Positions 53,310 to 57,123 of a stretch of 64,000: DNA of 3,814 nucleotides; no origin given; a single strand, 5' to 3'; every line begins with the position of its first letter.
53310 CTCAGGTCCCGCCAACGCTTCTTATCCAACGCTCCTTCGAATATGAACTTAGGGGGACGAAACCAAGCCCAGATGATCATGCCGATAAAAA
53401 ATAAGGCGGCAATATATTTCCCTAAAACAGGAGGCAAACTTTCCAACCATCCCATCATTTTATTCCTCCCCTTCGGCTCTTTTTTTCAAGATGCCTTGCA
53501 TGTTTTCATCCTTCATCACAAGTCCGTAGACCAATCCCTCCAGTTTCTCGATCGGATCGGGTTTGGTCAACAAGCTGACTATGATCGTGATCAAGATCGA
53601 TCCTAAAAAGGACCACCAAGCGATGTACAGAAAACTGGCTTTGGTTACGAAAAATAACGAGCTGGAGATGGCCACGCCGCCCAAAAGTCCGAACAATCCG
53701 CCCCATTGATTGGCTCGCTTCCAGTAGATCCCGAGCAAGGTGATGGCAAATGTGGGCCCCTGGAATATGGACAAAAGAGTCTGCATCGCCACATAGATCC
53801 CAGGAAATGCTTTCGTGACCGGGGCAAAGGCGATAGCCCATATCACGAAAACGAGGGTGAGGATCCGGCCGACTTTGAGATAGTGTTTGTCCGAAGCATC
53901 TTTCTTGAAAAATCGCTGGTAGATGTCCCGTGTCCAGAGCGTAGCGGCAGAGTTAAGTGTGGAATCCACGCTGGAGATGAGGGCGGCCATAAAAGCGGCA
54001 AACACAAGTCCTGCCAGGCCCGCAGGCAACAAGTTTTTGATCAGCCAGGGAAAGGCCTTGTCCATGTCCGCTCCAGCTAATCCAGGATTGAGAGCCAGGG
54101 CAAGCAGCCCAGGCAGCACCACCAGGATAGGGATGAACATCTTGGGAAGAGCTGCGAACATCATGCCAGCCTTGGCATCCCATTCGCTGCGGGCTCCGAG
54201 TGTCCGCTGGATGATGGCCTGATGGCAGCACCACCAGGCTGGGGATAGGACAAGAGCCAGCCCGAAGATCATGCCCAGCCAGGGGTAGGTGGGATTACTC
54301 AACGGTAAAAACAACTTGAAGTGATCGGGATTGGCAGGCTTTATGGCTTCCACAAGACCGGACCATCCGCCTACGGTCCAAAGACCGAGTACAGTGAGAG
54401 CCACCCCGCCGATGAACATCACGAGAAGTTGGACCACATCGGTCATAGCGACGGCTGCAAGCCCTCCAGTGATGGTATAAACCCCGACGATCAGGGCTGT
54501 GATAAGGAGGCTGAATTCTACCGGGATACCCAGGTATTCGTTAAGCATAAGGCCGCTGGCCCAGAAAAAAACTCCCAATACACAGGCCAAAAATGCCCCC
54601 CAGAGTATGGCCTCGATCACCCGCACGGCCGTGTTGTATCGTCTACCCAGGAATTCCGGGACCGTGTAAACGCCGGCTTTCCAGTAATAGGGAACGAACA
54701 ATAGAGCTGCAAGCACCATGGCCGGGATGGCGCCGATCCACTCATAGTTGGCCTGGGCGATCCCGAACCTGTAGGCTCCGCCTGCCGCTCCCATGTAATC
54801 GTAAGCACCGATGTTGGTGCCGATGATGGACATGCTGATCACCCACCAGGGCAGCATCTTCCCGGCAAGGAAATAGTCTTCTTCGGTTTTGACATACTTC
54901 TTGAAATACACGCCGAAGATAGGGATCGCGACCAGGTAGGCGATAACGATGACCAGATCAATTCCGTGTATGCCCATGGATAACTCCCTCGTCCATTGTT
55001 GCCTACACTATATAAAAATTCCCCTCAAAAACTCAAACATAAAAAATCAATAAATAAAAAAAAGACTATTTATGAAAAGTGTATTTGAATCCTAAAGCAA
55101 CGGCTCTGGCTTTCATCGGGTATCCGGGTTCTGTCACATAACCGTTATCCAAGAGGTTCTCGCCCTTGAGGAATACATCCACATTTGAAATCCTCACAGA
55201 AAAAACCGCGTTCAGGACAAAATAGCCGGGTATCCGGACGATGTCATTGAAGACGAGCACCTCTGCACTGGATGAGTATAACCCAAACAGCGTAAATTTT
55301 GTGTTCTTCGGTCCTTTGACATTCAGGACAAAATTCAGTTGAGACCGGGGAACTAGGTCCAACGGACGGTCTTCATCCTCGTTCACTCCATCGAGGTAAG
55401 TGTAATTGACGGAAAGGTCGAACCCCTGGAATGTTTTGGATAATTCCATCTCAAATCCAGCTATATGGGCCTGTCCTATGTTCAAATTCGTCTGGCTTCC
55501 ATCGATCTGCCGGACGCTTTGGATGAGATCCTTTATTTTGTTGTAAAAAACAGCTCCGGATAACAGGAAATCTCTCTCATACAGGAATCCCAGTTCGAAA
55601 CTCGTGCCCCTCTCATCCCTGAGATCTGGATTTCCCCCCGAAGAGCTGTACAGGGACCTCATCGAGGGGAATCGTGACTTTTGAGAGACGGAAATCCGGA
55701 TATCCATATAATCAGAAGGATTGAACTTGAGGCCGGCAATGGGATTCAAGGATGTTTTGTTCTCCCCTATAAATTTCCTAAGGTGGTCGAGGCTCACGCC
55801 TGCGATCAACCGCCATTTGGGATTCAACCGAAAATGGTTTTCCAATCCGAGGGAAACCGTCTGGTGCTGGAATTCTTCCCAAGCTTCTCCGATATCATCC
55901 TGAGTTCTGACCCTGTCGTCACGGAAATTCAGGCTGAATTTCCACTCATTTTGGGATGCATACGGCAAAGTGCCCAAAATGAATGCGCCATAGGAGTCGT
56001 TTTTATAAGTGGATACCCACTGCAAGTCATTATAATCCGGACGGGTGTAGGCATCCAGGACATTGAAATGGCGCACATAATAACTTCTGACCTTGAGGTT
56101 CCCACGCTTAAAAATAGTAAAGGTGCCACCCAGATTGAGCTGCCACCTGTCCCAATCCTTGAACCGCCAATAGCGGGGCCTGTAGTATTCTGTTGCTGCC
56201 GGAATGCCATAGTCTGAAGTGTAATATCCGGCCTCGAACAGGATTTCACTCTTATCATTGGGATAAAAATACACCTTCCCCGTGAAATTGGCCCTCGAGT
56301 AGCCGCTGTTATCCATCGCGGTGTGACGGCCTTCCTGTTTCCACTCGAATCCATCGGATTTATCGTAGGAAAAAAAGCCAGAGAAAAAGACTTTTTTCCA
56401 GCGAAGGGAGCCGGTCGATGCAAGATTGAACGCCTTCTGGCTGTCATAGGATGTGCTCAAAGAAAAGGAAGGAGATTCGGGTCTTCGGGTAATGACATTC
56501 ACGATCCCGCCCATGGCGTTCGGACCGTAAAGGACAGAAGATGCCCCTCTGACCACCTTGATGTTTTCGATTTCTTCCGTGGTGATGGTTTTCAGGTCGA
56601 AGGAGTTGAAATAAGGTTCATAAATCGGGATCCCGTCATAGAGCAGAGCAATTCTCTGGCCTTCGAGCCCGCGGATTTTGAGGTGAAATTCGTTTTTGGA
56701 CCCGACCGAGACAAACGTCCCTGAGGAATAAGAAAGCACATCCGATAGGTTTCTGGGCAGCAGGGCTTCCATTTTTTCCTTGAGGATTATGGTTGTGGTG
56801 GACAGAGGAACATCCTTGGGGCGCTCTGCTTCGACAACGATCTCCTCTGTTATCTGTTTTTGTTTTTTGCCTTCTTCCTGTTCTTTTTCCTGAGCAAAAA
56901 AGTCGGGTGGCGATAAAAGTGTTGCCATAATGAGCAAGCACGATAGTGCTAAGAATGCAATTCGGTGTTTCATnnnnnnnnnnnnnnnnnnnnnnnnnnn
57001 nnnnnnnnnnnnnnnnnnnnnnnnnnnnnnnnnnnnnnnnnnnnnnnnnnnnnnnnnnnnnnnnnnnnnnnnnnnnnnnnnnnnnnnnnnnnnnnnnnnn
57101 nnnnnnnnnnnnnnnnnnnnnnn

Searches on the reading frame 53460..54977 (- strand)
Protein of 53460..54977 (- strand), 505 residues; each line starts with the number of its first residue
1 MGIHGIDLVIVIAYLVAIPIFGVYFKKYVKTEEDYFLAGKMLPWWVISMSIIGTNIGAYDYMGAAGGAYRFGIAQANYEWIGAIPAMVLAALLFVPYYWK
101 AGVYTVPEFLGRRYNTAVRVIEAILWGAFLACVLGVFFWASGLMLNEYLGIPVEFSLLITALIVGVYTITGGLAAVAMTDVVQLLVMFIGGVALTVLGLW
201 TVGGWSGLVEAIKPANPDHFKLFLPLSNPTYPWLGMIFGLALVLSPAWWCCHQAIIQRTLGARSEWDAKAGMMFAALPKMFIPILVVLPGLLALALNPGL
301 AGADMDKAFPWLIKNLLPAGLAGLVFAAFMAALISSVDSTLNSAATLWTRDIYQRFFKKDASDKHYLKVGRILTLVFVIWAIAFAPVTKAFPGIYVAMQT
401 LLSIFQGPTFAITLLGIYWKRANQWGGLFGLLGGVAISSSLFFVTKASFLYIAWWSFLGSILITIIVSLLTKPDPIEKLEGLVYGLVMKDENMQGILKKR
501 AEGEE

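Call 46: search_protein_families(library=pfam, proteins=[window:53460-54977:-], max_evalue=0.00001)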
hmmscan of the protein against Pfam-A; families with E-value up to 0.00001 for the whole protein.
window:53460-54977:- (505 aa): 1 family
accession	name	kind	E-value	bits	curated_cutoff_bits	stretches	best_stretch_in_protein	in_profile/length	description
PF00474.23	SSF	-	3.3e-70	237.5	22.8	1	35-434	1-406/406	Sodium:solute symporter family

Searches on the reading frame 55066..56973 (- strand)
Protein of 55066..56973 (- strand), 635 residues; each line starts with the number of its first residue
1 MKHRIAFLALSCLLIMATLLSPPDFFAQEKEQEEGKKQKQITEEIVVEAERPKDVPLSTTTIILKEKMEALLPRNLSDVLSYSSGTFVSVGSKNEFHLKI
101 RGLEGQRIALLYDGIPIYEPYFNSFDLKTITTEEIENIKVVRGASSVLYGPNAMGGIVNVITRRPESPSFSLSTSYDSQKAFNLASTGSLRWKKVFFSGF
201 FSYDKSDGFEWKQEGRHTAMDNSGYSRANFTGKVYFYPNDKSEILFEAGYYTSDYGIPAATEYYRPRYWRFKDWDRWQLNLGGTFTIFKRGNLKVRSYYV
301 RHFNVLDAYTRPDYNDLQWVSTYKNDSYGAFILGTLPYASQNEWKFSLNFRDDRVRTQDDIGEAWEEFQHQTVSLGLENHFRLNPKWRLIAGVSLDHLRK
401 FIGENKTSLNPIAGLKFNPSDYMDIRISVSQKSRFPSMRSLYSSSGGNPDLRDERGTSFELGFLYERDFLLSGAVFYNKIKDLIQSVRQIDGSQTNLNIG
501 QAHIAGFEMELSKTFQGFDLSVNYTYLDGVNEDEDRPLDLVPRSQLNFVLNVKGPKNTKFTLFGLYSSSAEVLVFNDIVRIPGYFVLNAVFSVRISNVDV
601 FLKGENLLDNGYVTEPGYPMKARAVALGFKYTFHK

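Call 46: search_protein_families(library=pfam, proteins=[window:55066-56973:-], max_evalue=0.00001)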
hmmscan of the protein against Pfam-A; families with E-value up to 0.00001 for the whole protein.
window:55066-56973:- (635 aa): 3 families
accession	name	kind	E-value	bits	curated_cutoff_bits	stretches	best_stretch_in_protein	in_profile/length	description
PF00593.30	TonB_dep_Rec_b-barrel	-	2e-39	137.2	27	1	370-607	168-436/436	TonB dependent receptor-like, beta-barrel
PF07715.20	Plug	-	1.3e-22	80.8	23.9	1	54-157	4-107/107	TonB-dependent Receptor Plug Domain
PF14905.12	OMP_b-brl_3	-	9.2e-12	45.1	27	1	426-574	188-342/408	Outer membrane protein beta-barrel family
